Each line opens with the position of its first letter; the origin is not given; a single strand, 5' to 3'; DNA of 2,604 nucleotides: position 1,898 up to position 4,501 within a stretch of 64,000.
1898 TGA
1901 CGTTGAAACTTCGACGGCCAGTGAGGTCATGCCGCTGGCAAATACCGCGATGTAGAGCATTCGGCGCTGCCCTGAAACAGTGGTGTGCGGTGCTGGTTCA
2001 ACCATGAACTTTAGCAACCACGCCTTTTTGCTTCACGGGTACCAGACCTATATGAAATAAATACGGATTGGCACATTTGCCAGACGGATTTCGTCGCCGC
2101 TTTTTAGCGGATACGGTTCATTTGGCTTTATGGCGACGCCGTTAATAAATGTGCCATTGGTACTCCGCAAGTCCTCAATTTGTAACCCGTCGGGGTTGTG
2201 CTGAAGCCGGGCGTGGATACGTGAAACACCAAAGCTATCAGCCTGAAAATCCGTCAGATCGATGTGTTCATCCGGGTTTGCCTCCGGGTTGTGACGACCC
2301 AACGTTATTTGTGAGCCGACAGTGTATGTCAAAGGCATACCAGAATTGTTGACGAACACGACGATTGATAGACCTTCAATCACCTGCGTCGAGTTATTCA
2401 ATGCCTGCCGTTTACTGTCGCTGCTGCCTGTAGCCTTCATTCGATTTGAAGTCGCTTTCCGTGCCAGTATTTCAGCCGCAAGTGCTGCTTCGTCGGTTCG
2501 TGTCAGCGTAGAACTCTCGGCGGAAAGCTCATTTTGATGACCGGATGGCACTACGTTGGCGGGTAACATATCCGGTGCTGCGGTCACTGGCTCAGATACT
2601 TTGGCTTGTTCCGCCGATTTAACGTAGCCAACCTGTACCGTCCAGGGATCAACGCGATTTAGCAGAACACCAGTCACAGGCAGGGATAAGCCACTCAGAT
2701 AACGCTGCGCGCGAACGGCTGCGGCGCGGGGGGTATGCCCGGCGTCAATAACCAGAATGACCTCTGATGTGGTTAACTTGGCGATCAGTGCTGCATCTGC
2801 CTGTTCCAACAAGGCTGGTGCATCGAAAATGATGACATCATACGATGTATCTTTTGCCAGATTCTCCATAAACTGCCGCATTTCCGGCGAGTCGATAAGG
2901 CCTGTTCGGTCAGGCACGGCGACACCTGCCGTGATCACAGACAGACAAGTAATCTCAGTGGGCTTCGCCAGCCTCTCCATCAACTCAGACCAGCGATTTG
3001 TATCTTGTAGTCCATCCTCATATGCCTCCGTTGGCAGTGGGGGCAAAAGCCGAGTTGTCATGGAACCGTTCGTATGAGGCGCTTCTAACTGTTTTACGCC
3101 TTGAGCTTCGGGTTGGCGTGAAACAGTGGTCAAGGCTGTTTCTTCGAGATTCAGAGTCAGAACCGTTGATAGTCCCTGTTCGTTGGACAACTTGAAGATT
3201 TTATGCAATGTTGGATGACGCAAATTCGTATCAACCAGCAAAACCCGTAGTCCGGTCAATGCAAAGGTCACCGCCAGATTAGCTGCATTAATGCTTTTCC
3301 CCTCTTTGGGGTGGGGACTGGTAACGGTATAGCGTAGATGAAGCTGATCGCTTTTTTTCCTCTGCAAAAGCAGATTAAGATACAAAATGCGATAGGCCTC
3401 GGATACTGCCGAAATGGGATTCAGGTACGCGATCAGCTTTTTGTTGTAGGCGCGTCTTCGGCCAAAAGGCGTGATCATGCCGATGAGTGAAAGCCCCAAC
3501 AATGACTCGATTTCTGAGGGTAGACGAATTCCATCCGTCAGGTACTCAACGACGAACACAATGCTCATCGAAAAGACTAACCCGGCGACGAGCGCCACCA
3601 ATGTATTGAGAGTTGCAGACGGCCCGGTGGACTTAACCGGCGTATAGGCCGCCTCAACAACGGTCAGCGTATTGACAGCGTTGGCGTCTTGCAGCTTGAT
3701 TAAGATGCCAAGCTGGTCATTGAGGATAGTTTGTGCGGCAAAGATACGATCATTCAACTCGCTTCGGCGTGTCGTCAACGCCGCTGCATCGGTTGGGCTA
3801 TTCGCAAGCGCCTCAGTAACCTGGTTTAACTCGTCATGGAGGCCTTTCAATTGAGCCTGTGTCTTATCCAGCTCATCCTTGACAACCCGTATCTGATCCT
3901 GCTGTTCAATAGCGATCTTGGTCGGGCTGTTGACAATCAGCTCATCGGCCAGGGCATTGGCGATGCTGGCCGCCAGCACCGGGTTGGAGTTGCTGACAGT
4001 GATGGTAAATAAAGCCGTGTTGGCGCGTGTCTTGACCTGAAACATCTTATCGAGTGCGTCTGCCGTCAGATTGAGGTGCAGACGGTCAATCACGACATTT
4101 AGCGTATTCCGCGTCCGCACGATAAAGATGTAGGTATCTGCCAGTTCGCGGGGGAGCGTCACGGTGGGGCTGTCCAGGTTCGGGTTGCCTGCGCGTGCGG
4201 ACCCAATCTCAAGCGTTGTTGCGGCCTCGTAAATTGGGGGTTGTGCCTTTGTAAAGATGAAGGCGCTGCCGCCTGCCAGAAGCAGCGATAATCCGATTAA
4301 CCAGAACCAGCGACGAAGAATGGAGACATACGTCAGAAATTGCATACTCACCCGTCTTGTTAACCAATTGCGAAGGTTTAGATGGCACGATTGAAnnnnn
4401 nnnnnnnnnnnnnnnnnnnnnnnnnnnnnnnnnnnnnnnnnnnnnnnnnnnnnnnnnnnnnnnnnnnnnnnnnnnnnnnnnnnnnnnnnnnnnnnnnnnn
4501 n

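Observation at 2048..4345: Wzz/BY-kinase-like chain-length regulator that ends in an FHA domain instead of a tyrosine cluster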

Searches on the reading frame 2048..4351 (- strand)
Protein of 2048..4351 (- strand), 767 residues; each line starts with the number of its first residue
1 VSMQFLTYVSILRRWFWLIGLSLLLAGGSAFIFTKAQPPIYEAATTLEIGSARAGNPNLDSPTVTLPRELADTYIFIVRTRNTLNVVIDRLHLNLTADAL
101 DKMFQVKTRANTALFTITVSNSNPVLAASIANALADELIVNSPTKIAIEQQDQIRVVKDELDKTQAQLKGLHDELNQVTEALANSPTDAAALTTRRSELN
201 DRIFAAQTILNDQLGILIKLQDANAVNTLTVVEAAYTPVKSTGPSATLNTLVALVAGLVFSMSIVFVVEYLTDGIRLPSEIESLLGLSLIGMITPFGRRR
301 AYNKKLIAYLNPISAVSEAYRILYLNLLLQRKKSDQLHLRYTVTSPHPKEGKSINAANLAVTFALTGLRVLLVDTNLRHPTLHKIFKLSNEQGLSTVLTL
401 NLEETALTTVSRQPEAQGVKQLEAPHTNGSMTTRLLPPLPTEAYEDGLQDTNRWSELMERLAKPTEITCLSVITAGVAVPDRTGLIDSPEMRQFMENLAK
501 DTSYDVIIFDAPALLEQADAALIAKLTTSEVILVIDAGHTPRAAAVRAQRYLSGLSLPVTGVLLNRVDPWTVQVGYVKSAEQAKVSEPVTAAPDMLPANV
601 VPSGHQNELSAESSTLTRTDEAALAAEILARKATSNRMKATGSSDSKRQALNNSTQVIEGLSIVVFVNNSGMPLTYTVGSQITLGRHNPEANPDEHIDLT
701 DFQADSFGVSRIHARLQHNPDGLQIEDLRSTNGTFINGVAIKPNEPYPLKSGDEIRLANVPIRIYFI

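Call 3: search_protein_families(library=pfam, proteins=[window:2048-4351:-], max_evalue=0.01)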
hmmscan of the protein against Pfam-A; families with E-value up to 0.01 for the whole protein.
window:2048-4351:- (767 aa): 8 families
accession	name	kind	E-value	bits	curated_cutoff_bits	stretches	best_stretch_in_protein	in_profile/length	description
PF00498.31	FHA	-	5.7e-17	62.3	20.7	1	682-757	1-66/67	FHA domain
PF01656.29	CbiA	-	4.2e-06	27.2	25.4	1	343-572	3-88/125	CobQ/CobB/MinD/ParA nucleotide binding domain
PF02706.20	Wzz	-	4.5e-06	27.3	25.5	1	7-90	7-90/91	Chain length determinant protein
PF10609.15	ParA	-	6.4e-06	26.2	27.1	0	351-393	16-58/246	NUBPL iron-transfer P-loop NTPase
PF16697.10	Yop-YscD_cpl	-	8.5e-05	23.2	33.2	1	708-757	35-83/94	Inner membrane component of T3SS, cytoplasmic domain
PF13614.12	AAA_31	-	0.00043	20.7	27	0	351-383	14-46/177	AAA domain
PF13807.11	GNVR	-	0.00043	20.6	27.7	1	217-267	31-79/82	G-rich domain on putative tyrosine kinase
PF24080.1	AP3B1_C_2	-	0.0013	19.6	27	1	153-224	6-73/95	AP-3 complex subunit beta-1, C-terminal domain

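Call 4: search_protein_families(library=ncbifam, proteins=[window:2048-4351:-], max_evalue=0.01)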
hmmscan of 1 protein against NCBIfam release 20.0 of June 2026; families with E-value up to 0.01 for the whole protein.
window:2048-4351:- (767 aa): 19 families
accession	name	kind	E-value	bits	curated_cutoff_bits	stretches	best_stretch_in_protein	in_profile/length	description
TIGR01007.1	eps_fam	subfamily_domain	1.3e-31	109.8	108.05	2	458-574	84-197/204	polysaccharide biosynthesis tyrosine autokinase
TIGR03018.1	pepcterm_TyrKin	hypoth_equivalog_domain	5.8e-30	104.2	230.65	2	310-401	5-99/207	XrtA-associated tyrosine autokinase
TIGR03029.1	EpsG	equivalog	1.3e-28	100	313.8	2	302-410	69-175/274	chain length determinant protein tyrosine kinase EpsG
TIGR01005.1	eps_transp_fam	subfamily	4.1e-25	88.1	411.7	3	342-398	550-606/754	exopolysaccharide transport protein family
TIGR01006.1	polys_exp_MPA1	subfamily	1.1e-22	80.7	296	2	17-136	22-142/226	CspC family polysaccharide chain length determinant protein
NF008568.0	PRK11519.1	equivalog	2.3e-21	75.7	1068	2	168-403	351-591/720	tyrosine-protein kinase Wzc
NF007350.0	PRK09841.1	equivalog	4.9e-19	67.9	1248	2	219-399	397-592/726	tyrosine-protein kinase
NF049868.1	FhaB_Rv0019c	equivalog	1.3e-09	38.3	125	1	631-759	39-153/158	FHA domain-containing protein FhaB/FipA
TIGR01969.1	minD_arch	subfamily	2.8e-08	33.2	201.75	1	490-569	97-172/251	cell division ATPase MinD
NF052573.1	HisKinEspAMyxo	equivalog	5.2e-08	31.4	1400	1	701-759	57-113/755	serine histidine kinase EspA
TIGR03017.1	EpsF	equivalog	2.2e-07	30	422.75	2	226-293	376-443/444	chain length determinant protein EpsF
NF033760.1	gliding_GltG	equivalog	1.3e-06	27.3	650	1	709-764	43-96/650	adventurous gliding motility protein GltG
NF047398.1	AAA_KGGVGR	domain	5e-06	27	90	1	351-538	15-176/190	KGGVGR-motif variant AAA ATPase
NF041660.2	oxygluDhInhib_OdhI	equivalog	6.7e-06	26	200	1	700-759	66-122/130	oxoglutarate dehydrogenase inhibitor Odhl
TIGR03007.1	pepcterm_ChnLen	equivalog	7.9e-06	24.4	278.85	1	160-296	325-463/498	XrtA system polysaccharide chain length determinant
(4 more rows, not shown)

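Call 5: find_homologous_proteins(query=window:2048-4351:-, max_evalue=0.00001)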
Query window:2048-4351:- (767 aa): 89 proteins with E <= 0.00001 among 8000 candidates.
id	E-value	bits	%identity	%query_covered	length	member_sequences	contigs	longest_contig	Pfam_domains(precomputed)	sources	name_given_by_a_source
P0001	0.0e+0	1655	100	100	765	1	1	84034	PF02706.21,PF10609.16,PF01656.30,PF00498.32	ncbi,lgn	-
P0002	4.3e-191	655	56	77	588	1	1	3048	PF02706.21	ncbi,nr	ncbi:MAG TPA: Wzz/FepE/Etk N-terminal domain-containing protein, partial [Aggregatilineaceae bacteri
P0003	4.9e-73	265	33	70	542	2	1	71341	PF10609.16,PF01656.30,PF13614.13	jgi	-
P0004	3.5e-70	255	31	74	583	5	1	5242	PF02706.21,PF10609.16,PF01656.30,PF13614.13,PF09140.18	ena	-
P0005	5.6e-64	235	33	74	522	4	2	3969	PF02706.21,PF10609.16,PF01656.30,PF13614.13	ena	-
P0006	1.2e-60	224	35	52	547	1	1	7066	PF02706.21,PF10609.16,PF01656.30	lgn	-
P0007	6.8e-60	221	32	73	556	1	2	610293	PF02706.21,PF10609.16,PF01656.30,PF13614.13,PF13807.12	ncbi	ncbi:MAG: tyrosine-protein kinase domain-containing protein [Candidatus Limnocylindrales bacterium]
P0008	3.5e-57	212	30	74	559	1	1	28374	PF02706.21,PF10609.16,PF01656.30,PF13614.13,PF09140.18,PF13807.12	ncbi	-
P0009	7.4e-55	205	32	73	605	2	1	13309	PF10609.16,PF01656.30,PF13614.13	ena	-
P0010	1.8e-52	197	29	79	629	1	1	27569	PF10609.16,PF01656.30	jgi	jgi:non-specific protein-tyrosine kinase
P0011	8.9e-52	195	30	73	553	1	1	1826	PF02706.21,PF01656.30,PF13614.13,PF13807.12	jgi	jgi:succinoglycan biosynthesis transport protein ExoP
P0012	9.2e-46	175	29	74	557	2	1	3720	PF10609.16,PF01656.30,PF13614.13,PF09140.18,PF13807.12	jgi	jgi:succinoglycan biosynthesis transport protein ExoP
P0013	1.3e-45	174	28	80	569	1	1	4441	PF02706.21,PF10609.16,PF01656.30,PF13614.13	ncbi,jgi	-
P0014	1.8e-45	174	28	80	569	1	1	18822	PF02706.21,PF10609.16,PF01656.30,PF13614.13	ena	-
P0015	9.4e-45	171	29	73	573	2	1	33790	PF10609.16,PF01656.30,PF13614.13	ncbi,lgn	-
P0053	1.9e-17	81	27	36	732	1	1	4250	PF02706.21,PF10609.16,PF01656.30,PF13614.13,PF09140.18,PF13807.12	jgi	-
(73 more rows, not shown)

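Call 9: find_encoding_contigs(protein=P0001, flank=10000, max_places=5)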
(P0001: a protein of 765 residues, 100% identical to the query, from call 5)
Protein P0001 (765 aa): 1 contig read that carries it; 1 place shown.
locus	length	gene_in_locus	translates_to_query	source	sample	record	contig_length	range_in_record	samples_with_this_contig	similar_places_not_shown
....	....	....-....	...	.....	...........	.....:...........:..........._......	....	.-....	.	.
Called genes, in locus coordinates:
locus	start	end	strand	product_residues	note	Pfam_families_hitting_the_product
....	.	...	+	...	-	?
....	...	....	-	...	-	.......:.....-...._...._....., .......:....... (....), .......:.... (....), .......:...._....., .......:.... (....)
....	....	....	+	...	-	-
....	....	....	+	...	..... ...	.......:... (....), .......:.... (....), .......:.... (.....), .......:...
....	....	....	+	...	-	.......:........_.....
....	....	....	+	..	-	?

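Call 19: search_solved_structures(query=window:2048-4351:-, max_evalue=0.001, show_alignments=2)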
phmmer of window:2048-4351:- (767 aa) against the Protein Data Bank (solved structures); distinct sequences matched with E-value up to 0.001: 20.
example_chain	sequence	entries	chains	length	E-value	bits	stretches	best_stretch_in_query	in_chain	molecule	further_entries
4jmp_A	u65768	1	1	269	2.4e-24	88.9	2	274-400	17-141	C-terminal fragment of CapA, Protein tyrosine kinase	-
3bfv_A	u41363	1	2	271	4.9e-23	84.6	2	277-400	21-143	Membrane protein CapA1, Protein tyrosine kinase,Protein tyrosine kinase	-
2ved_A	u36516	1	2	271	3.3e-22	81.9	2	277-400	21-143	MEMBRANE PROTEIN CAPA1, PROTEIN TYROSINE KINASE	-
4jlv_A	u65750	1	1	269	5.4e-22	81.2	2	277-398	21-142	C-terminal fragment of Membrane protein CapA1, Putative uncharacterized protein capB1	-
9i2q_D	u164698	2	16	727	1.4e-18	69.9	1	171-399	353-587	Putative transmembrane protein Wzc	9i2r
9exo_H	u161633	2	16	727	1.4e-18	69.8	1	171-399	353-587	Putative transmembrane protein Wzc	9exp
7ni2_A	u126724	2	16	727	1.5e-18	69.7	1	171-399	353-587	Tyrosine-protein kinase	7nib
9exq_D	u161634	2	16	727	1.5e-18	69.7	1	171-399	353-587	Putative transmembrane protein Wzc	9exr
7nhr_A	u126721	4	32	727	1.6e-18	69.6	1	171-399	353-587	Putative transmembrane protein Wzc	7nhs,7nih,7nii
6z0p_A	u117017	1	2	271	3.6e-17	65.2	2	303-415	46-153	BceF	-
9xgv_A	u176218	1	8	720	1.3e-16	63.3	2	175-399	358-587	Tyrosine-protein kinase wzc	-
9r62_I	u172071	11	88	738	2.1e-16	62.7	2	175-399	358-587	Tyrosine-protein kinase wzc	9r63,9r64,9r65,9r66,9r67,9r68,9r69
3cio_A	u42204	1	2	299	2.1e-13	52.7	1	297-399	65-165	Tyrosine-protein kinase etk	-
3la6_A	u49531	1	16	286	1.3e-12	50.1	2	297-398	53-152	Tyrosine-protein kinase wzc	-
6u1q_A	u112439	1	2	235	2.9e-11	45.7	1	465-568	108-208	VpsO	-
6cah_A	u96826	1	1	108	0.00081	21.1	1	708-761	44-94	ABC transporter ATP-binding/permease protein Rv1747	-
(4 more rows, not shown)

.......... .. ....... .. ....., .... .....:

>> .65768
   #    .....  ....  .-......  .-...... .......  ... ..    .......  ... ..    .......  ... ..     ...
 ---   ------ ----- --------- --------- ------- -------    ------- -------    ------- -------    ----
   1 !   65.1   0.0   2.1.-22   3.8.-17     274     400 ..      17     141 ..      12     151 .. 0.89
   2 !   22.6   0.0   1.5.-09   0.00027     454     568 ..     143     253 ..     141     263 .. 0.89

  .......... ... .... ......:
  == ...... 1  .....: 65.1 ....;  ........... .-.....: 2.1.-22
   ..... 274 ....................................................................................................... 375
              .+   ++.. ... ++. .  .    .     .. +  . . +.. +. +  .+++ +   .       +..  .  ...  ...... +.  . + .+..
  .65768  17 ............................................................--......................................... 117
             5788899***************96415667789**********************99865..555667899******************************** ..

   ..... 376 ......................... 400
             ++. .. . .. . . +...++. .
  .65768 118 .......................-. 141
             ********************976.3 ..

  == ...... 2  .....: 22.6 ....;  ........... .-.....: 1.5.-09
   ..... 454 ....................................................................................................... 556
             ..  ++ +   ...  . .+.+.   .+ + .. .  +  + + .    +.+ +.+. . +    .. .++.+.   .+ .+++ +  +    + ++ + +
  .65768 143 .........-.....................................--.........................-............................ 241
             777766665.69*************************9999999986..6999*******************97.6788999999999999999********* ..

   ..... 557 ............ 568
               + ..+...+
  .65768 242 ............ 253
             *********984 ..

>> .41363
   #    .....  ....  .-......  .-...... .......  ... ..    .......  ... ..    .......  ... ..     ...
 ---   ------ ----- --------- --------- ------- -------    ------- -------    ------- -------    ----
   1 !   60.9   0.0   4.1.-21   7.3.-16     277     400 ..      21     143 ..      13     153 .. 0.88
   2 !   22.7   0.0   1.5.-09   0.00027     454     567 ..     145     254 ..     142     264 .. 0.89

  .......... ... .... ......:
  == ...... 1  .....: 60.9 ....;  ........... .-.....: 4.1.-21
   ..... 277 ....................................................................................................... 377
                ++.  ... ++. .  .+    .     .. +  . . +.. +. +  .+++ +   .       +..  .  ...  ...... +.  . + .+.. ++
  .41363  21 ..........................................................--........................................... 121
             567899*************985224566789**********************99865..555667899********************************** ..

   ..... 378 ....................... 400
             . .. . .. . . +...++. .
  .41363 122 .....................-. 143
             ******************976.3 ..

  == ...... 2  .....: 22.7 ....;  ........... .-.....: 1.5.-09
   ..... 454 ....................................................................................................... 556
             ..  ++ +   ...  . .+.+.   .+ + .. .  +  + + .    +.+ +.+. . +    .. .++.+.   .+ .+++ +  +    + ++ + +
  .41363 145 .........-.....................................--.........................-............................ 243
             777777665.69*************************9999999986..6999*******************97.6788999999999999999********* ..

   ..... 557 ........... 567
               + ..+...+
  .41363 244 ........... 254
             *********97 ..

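Call 21: find_related_loci(query=window:2048-4351:-, collection=genome_contigs, flank=10000)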
Query window:2048-4351:- (767 aa) in genome_contigs; peptide patterns used: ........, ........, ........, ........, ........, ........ (x = any residue, [..] = any of these).
64 stretches matched a pattern, but none encodes a relative of the query by tblastn (E <= 1e-3).
